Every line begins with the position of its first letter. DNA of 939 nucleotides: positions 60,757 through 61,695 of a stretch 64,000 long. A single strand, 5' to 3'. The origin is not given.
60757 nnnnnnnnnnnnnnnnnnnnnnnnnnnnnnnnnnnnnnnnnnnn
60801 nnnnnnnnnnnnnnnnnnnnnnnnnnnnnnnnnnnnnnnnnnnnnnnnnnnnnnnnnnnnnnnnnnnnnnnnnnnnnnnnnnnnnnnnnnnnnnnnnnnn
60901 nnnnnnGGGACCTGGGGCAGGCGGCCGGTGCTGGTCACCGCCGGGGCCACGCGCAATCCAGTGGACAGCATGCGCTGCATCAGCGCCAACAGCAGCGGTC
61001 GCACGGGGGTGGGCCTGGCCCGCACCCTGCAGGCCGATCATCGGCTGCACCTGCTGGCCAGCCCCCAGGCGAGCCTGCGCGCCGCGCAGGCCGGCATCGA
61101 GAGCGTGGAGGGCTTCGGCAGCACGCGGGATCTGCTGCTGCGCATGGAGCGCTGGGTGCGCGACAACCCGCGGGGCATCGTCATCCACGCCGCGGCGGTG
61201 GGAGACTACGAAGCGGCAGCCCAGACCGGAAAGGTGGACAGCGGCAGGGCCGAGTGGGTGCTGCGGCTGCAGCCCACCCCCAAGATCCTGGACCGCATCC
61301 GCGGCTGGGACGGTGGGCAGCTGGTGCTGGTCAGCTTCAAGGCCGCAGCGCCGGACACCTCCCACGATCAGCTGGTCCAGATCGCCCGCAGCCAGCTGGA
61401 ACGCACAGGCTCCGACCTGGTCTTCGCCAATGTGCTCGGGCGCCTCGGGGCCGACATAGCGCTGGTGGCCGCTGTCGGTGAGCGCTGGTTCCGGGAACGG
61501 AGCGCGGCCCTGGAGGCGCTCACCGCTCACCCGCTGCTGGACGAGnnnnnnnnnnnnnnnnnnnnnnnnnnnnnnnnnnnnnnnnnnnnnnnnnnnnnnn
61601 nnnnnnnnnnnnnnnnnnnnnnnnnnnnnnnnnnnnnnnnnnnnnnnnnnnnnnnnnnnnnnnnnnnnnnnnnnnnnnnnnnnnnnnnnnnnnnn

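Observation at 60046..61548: Radical SAM enzyme fused to a CoaB-like (DFP) domain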

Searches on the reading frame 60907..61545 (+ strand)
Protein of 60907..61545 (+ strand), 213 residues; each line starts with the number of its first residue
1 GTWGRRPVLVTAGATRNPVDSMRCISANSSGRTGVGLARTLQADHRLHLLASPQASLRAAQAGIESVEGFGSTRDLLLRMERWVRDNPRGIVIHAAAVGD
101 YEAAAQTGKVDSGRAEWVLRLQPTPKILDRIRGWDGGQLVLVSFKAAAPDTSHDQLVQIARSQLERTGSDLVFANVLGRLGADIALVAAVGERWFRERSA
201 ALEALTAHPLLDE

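Call 13: find_homologous_proteins(query=window:60907-61545:+)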
Query window:60907-61545:+ (213 aa): 580 proteins with E <= 0.001 among 4417 candidates; the best 120 are listed.
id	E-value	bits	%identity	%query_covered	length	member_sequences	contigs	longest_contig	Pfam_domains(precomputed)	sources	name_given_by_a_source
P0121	3.5e-117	407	99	90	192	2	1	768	PF04127.23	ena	-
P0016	3.5e-86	306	71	98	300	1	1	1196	PF04127.23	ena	-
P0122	5.8e-74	266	67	97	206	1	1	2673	PF04127.23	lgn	-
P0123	2.9e-69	251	61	98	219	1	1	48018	PF04127.23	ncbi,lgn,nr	ncbi:MAG: hypothetical protein JXB39_16840 [Deltaproteobacteria bacterium]|nr:hypothetical protein [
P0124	1.9e-67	245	63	97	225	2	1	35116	PF04127.23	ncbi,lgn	-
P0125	2.1e-66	242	61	94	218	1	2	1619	PF04127.23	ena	-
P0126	5.7e-65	237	65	94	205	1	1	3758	PF04127.23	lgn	-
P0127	6.9e-65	237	62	91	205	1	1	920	PF04127.23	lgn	-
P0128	4.5e-64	234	58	94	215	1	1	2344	PF04127.23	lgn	-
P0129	5.0e-64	234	63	93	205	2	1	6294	PF04127.23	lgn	-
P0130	5.1e-64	234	61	95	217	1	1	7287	PF04127.23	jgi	jgi:phosphopantothenoylcysteine decarboxylase/phosphopantothenate--cysteine ligase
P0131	7.1e-64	233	61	94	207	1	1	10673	PF04127.23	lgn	-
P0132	3.9e-63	231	59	96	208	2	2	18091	PF04127.23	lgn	-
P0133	1.6e-62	229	58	95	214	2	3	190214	PF04127.23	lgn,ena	-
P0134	6.0e-62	227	60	95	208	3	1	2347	PF04127.23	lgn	-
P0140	4.8e-61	224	61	93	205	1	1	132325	PF04127.23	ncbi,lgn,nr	ncbi:MAG: hypothetical protein KC912_03535 [Proteobacteria bacterium]|nr:hypothetical protein [Pseud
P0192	4.0e-57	211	58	88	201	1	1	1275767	PF04127.23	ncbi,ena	-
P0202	1.9e-56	209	56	95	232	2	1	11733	PF04127.23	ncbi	ncbi:MAG: phosphopantothenoylcysteine synthetase/decarboxylase [Cognaticolwellia sp.]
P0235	3.9e-55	205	57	93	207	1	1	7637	PF04127.23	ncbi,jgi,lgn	ncbi:MAG: phosphopantothenoylcysteine synthetase/decarboxylase [Kiritimatiellia bacterium]|jgi:phosp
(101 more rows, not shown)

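Call 14: find_encoding_contigs(protein=P0123, flank=6000, max_places=2)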
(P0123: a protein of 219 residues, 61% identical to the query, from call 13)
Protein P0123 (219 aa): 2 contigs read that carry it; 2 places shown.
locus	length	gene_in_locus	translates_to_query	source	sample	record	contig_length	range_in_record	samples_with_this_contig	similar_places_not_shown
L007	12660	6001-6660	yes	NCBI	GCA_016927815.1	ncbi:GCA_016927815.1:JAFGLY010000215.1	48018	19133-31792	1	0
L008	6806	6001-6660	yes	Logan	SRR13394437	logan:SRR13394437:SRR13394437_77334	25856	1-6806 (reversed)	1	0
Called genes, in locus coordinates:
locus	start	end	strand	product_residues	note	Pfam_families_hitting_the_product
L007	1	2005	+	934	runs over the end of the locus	-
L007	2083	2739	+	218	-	-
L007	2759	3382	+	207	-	PF04542:Sigma70_r2 (weak), PF08281:Sigma70_r4_2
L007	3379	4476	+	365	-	-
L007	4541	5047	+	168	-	PF10604:Polyketide_cyc2, PF03364:Polyketide_cyc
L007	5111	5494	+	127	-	PF01106:NifU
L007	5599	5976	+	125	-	-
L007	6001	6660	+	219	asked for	PF04127:DFP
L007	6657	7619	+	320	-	PF02540:NAD_synthase (faint), PF00958:GMP_synt_C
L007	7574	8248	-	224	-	PF00154:RecA_N (weak)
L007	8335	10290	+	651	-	-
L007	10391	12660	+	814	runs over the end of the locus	PF02190:LON_substr_bdg, PF13191:AAA_16 (faint), PF00004:AAA, PF07728:AAA_5, PF22667:Lon_lid, PF05362:Lon_C, PF13541:ChlI (weak)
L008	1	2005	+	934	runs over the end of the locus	-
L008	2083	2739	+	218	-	-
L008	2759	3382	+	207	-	PF04542:Sigma70_r2 (weak), PF08281:Sigma70_r4_2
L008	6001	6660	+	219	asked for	PF04127:DFP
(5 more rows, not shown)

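Call 15: find_encoding_contigs(protein=P0140, flank=6000, max_places=2)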
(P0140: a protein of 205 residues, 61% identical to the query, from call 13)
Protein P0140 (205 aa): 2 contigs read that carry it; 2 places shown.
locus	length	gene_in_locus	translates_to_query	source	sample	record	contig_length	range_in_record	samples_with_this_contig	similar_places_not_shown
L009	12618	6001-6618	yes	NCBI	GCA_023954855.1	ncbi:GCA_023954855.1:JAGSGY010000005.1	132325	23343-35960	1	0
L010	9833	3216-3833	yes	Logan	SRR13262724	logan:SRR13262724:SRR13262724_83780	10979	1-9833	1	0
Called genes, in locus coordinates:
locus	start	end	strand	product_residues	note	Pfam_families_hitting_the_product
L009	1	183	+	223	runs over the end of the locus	PF03352:Adenine_glyco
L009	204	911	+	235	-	-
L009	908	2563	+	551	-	PF21315:FAN1_HTH (weak), PF02037:SAP (weak), PF08774:VRR_NUC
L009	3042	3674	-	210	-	PF03734:YkuD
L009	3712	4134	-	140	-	-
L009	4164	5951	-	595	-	PF00069:Pkinase, PF01636:APH (faint), PF03109:ABC1 (faint), PF07714:PK_Tyr_Ser-Thr (weak), PF03781:FGE-sulfatase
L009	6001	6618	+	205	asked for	PF04127:DFP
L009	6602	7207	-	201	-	-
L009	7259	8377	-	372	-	PF01098:FTSW_RODA_SPOVE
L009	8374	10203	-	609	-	PF03717:PBP_dimer, PF00905:Transpeptidase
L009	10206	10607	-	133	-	-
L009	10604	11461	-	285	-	PF04085:MreC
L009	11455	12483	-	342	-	PF06723:MreB_Mbl, PF00012:HSP70 (faint)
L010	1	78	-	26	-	?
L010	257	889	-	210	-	PF03734:YkuD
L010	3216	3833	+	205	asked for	PF04127:DFP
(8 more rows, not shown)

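Call 16: find_encoding_contigs(protein=P0192, flank=6000, max_places=2)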
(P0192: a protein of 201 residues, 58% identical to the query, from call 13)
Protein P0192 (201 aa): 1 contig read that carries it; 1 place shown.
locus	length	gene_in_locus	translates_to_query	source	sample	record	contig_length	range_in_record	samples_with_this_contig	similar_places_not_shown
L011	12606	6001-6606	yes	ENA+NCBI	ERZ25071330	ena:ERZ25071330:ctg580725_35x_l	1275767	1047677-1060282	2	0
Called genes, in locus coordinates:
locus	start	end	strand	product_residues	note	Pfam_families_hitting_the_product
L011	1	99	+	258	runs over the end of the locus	-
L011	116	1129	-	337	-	PF02322:Cyt_bd_oxida_II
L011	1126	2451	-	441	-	PF01654:Cyt_bd_oxida_I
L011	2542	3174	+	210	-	-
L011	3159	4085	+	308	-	-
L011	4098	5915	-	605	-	PF00069:Pkinase, PF01636:APH (faint), PF07714:PK_Tyr_Ser-Thr, PF03781:FGE-sulfatase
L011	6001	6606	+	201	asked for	PF04127:DFP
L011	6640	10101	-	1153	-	PF00069:Pkinase, PF07714:PK_Tyr_Ser-Thr, PF03781:FGE-sulfatase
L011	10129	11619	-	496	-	PF08323:Glyco_transf_5, PF13439:Glyco_transf_4 (faint), PF20706:GT4-conflict (weak), PF00534:Glycos_transf_1, PF13692:Glyco_trans_1_4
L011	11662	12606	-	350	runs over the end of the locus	PF01098:FTSW_RODA_SPOVE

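Call 18: search_protein_families(library=ncbifam, proteins=[P0123, P0140, P0192, P0202, P0235], max_evalue=0.01)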
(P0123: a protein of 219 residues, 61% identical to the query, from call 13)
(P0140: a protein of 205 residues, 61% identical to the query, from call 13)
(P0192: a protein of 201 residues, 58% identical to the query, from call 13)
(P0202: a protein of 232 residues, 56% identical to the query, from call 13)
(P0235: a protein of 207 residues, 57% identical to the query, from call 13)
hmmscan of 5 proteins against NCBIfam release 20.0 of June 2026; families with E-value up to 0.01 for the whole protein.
P0123 (219 aa): 4 families
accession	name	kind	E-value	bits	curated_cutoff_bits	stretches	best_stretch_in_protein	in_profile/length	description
NF005231.0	PRK06732.1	equivalog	2.3e-23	83.2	265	2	5-99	3-97/229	phosphopantothenate--cysteine ligase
TIGR00521.1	coaBC_dfp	equivalog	3.8e-22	78.9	219.7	1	3-173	187-353/392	bifunctional phosphopantothenoylcysteine decarboxylase/phosphopantothenate--cysteine ligase CoaBC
TIGR02114.1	coaB_strep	equivalog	4.7e-20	72.3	217.2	2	5-99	3-97/228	phosphopantothenate--cysteine ligase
NF007199.0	PRK09620.1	equivalog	7.1e-07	28.8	248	1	3-174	4-186/229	hypothetical protein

P0140 (205 aa): 4 families
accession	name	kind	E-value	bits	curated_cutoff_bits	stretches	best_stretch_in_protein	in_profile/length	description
TIGR00521.1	coaBC_dfp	equivalog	5.8e-23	81.6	219.7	1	2-171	188-352/392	bifunctional phosphopantothenoylcysteine decarboxylase/phosphopantothenate--cysteine ligase CoaBC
NF005231.0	PRK06732.1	equivalog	4.1e-20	72.6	265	2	1-96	1-96/229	phosphopantothenate--cysteine ligase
TIGR02114.1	coaB_strep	equivalog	3.2e-17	63.1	217.2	2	1-95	1-95/228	phosphopantothenate--cysteine ligase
NF007199.0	PRK09620.1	equivalog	1.9e-07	30.7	248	1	2-173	5-186/229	hypothetical protein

P0192 (201 aa): 4 families
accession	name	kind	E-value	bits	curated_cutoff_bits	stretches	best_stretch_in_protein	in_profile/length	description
TIGR00521.1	coaBC_dfp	equivalog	4e-25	88.7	219.7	1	3-171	189-353/392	bifunctional phosphopantothenoylcysteine decarboxylase/phosphopantothenate--cysteine ligase CoaBC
NF005231.0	PRK06732.1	equivalog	4.8e-25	88.7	265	2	1-98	1-98/229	phosphopantothenate--cysteine ligase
TIGR02114.1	coaB_strep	equivalog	2.2e-21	76.7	217.2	2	1-97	1-97/228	phosphopantothenate--cysteine ligase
NF007199.0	PRK09620.1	equivalog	7.7e-07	28.7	248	1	3-172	6-186/229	hypothetical protein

P0202 (232 aa): 4 families
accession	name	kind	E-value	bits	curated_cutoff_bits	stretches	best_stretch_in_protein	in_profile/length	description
NF005231.0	PRK06732.1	equivalog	1.2e-24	87.4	265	2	29-122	3-96/229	phosphopantothenate--cysteine ligase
TIGR00521.1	coaBC_dfp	equivalog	1.6e-20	73.5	219.7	1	27-198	187-353/392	bifunctional phosphopantothenoylcysteine decarboxylase/phosphopantothenate--cysteine ligase CoaBC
TIGR02114.1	coaB_strep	equivalog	2.2e-20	73.4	217.2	2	29-121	3-95/228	phosphopantothenate--cysteine ligase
NF007199.0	PRK09620.1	equivalog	3.1e-09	36.5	248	1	28-199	5-186/229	hypothetical protein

P0235 (207 aa): 4 families
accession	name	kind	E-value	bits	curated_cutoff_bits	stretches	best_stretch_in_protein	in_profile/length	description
TIGR00521.1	coaBC_dfp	equivalog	1.7e-22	80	219.7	1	2-171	188-352/392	bifunctional phosphopantothenoylcysteine decarboxylase/phosphopantothenate--cysteine ligase CoaBC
NF005231.0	PRK06732.1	equivalog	3.6e-22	79.3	265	2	1-98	1-98/229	phosphopantothenate--cysteine ligase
TIGR02114.1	coaB_strep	equivalog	1.4e-18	67.5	217.2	2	1-97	1-97/228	phosphopantothenate--cysteine ligase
NF007199.0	PRK09620.1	equivalog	2e-06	27.4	248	1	2-169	5-182/229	hypothetical protein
